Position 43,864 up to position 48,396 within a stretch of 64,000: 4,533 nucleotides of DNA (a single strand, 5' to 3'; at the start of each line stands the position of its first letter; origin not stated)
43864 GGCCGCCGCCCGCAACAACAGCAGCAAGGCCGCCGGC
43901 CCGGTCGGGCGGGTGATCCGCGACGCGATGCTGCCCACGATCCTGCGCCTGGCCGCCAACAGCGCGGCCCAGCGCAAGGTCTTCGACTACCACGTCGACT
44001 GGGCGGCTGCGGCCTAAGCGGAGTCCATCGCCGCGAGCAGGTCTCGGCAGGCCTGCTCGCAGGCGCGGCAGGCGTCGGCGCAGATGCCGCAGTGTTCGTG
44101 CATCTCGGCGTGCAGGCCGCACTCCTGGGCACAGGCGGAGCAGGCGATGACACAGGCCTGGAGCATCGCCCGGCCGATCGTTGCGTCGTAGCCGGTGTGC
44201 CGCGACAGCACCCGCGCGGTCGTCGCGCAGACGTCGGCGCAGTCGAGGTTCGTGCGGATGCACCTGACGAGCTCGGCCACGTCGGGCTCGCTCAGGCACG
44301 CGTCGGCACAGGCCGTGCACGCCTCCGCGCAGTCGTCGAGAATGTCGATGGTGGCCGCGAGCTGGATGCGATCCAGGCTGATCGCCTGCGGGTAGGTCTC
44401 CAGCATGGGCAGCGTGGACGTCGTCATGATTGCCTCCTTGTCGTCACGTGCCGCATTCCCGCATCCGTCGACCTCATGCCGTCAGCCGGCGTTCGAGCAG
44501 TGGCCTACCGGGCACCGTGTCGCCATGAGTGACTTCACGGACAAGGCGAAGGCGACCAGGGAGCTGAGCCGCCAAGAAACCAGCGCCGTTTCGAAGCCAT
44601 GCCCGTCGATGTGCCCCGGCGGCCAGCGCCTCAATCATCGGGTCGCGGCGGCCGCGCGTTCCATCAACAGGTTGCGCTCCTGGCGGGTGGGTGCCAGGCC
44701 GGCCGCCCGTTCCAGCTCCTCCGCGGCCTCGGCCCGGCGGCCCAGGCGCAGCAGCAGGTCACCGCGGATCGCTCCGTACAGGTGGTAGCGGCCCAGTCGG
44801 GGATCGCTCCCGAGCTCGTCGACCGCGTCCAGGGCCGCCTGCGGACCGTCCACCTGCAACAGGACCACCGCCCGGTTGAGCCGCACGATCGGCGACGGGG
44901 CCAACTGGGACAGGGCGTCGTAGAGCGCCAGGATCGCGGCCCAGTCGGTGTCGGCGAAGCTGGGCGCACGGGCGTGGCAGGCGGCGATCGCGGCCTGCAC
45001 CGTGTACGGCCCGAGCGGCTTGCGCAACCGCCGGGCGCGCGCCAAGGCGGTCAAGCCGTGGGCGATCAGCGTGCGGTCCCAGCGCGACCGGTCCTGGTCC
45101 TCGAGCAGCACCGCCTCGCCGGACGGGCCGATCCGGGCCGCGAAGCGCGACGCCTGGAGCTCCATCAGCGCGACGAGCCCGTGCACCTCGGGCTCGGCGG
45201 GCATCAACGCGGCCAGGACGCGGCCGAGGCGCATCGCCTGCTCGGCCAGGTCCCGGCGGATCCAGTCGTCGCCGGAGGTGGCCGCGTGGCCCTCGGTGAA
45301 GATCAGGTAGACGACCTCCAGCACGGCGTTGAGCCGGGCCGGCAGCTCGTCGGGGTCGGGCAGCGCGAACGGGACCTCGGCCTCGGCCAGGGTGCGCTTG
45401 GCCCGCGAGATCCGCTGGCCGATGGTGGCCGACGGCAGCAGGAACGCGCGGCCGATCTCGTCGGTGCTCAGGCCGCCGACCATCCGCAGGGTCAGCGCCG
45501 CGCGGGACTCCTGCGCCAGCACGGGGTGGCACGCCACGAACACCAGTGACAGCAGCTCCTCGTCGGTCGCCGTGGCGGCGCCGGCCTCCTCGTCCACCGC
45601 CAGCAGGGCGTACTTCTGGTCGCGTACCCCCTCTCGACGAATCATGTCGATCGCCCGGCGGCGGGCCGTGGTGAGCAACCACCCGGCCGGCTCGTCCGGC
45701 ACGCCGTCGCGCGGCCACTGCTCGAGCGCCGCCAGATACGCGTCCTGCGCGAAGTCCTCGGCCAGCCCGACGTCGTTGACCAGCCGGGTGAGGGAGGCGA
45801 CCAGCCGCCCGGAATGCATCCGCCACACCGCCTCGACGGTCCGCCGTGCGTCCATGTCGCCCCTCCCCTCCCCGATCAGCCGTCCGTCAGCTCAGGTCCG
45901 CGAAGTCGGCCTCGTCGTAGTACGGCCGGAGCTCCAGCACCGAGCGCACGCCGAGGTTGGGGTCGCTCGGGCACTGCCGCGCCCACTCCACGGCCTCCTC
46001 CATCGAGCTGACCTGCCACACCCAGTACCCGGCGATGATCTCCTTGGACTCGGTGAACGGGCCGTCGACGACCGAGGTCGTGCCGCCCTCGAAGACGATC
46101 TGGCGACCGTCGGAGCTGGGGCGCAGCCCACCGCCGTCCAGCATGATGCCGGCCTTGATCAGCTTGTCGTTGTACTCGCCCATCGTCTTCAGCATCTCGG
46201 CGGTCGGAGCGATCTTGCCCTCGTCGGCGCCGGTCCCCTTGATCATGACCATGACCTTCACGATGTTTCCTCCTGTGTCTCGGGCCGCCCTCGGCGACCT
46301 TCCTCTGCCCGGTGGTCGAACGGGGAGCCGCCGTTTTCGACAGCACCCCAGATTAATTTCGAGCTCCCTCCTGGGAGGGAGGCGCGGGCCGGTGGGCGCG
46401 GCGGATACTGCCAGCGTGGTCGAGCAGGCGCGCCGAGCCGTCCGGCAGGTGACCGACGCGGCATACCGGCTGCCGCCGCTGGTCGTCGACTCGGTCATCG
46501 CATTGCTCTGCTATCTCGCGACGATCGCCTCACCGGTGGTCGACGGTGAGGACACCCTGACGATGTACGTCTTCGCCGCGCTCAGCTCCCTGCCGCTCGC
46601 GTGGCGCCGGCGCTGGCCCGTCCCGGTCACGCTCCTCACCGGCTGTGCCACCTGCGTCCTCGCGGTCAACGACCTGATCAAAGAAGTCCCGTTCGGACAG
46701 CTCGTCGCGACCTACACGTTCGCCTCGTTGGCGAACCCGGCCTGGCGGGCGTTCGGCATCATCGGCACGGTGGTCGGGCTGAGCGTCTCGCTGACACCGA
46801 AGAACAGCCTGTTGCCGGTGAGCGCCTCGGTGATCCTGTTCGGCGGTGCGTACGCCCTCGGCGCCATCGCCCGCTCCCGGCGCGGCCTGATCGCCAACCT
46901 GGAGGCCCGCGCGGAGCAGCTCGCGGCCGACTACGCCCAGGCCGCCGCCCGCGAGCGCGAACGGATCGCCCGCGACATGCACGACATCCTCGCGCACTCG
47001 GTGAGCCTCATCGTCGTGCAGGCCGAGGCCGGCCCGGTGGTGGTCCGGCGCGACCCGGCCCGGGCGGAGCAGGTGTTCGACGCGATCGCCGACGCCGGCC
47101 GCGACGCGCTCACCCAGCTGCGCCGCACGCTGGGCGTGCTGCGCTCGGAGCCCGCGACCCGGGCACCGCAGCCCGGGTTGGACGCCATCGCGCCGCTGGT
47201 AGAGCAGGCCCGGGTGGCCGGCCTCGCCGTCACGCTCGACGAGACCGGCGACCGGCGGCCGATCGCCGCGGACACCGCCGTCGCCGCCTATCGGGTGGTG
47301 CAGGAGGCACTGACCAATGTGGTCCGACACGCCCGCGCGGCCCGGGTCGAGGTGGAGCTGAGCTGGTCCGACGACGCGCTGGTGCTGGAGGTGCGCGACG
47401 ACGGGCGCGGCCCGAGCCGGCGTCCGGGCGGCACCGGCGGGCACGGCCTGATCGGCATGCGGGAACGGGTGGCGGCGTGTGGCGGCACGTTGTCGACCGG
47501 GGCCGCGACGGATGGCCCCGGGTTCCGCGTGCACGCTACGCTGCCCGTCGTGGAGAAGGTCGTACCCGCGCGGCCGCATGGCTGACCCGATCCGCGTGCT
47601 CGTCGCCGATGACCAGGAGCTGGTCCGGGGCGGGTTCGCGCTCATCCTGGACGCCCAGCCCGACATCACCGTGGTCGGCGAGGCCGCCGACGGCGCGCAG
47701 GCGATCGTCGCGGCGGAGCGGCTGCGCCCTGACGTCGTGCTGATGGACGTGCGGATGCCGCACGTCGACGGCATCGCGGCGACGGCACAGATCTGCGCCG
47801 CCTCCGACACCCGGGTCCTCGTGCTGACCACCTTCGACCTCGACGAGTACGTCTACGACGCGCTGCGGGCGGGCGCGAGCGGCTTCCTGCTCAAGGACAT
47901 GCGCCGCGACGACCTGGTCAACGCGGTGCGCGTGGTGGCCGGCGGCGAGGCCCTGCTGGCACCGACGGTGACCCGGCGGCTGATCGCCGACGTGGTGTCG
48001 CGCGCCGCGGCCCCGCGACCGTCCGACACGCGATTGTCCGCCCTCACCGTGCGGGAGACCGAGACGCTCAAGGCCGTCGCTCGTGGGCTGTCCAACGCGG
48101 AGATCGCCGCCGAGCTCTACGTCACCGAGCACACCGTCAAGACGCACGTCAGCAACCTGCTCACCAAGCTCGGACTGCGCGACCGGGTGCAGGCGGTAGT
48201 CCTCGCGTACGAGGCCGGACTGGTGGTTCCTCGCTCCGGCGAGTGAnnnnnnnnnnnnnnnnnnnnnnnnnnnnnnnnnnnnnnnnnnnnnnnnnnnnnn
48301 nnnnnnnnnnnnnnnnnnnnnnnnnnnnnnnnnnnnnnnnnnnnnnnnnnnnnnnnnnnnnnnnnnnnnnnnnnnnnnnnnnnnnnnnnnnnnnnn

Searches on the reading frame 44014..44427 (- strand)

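Call 37: search_protein_families(library=pfam, proteins=[window:44014-44427:-], max_evalue=0.001)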
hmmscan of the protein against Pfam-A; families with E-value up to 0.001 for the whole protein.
window:44014-44427:- (137 aa): 1 family
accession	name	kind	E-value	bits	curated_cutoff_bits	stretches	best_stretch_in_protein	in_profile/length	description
PF03860.21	DUF326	-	2e-09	37.5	20.4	0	110-128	1-19/21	Domain of Unknown Function (DUF326)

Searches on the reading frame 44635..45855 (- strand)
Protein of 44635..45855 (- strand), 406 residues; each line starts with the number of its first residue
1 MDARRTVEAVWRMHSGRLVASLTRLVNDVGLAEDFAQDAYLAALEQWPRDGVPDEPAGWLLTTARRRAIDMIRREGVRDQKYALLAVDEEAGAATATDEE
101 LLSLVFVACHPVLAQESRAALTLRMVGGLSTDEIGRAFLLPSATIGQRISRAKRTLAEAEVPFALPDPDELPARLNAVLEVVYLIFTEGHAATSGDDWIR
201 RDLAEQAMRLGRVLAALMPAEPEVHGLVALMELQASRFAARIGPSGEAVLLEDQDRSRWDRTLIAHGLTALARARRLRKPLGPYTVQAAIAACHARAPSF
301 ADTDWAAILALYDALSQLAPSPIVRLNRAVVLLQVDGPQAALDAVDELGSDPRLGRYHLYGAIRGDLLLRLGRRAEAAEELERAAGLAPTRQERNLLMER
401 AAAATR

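Call 108: search_protein_families(library=pfam, proteins=[window:44635-45855:-], max_evalue=0.00001)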
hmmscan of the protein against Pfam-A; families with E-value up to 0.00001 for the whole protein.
window:44635-45855:- (406 aa): 3 families
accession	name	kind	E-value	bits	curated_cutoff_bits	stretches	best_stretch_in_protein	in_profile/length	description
PF20239.3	DUF6596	-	3.5e-38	130.4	27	1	174-274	1-101/102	Family of unknown function (DUF6596)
PF04542.20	Sigma70_r2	-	1.2e-11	44.7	24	1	12-76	3-69/71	Sigma-70 region 2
PF08281.18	Sigma70_r4_2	-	1.2e-08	35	25.7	1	107-156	5-54/54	Sigma-70, region 4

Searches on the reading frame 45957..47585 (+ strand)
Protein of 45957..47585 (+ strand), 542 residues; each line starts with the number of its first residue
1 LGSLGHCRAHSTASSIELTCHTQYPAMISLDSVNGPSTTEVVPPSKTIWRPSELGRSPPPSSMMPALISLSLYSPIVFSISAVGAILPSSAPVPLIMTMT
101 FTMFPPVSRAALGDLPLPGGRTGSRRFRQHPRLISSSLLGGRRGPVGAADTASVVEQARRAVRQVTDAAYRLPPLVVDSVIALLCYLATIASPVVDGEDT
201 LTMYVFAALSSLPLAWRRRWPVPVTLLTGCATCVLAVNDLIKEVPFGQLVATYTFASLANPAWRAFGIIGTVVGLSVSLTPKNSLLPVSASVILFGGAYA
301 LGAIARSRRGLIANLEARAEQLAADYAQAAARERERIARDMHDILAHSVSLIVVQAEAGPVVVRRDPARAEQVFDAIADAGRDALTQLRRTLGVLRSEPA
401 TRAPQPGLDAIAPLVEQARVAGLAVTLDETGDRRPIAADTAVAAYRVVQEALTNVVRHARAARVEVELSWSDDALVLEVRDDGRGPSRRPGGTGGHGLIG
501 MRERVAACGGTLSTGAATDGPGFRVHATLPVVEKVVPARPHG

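Call 108: search_protein_families(library=pfam, proteins=[window:45957-47585:+], max_evalue=0.00001)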
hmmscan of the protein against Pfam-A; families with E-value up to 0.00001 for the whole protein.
window:45957-47585:+ (542 aa): 4 families
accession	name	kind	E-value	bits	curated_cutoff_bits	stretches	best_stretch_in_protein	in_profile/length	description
PF07730.19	HisKA_3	-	8.6e-18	65.1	24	1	333-398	1-66/68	Histidine kinase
PF23539.1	DUF7134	-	4.2e-14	53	27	1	170-309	5-155/155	Domain of unknown function (DUF7134)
PF02518.31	HATPase_c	-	9.3e-12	45.8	26.4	1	442-531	4-109/111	Histidine kinase-, DNA gyrase B-, and HSP90-like ATPase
PF13581.12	HATPase_c_2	-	1.6e-06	28.6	27.4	1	426-498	14-102/127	Histidine kinase-like ATPase domain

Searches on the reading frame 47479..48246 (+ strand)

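Call 37: search_protein_families(library=pfam, proteins=[window:47479-48246:+], max_evalue=0.001)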
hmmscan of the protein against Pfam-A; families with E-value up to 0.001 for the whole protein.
window:47479-48246:+ (255 aa): 3 families
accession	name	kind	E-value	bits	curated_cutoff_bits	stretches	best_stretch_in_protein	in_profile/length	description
PF00072.30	Response_reg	-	6.2e-26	91.2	30.2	1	40-151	1-111/111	Response regulator receiver domain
PF00196.25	GerE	-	1.2e-17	63.7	23.5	1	188-243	2-57/57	Bacterial regulatory proteins, luxR family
PF08281.18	Sigma70_r4_2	-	0.00035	20.6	25.7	1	201-231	24-54/54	Sigma-70, region 4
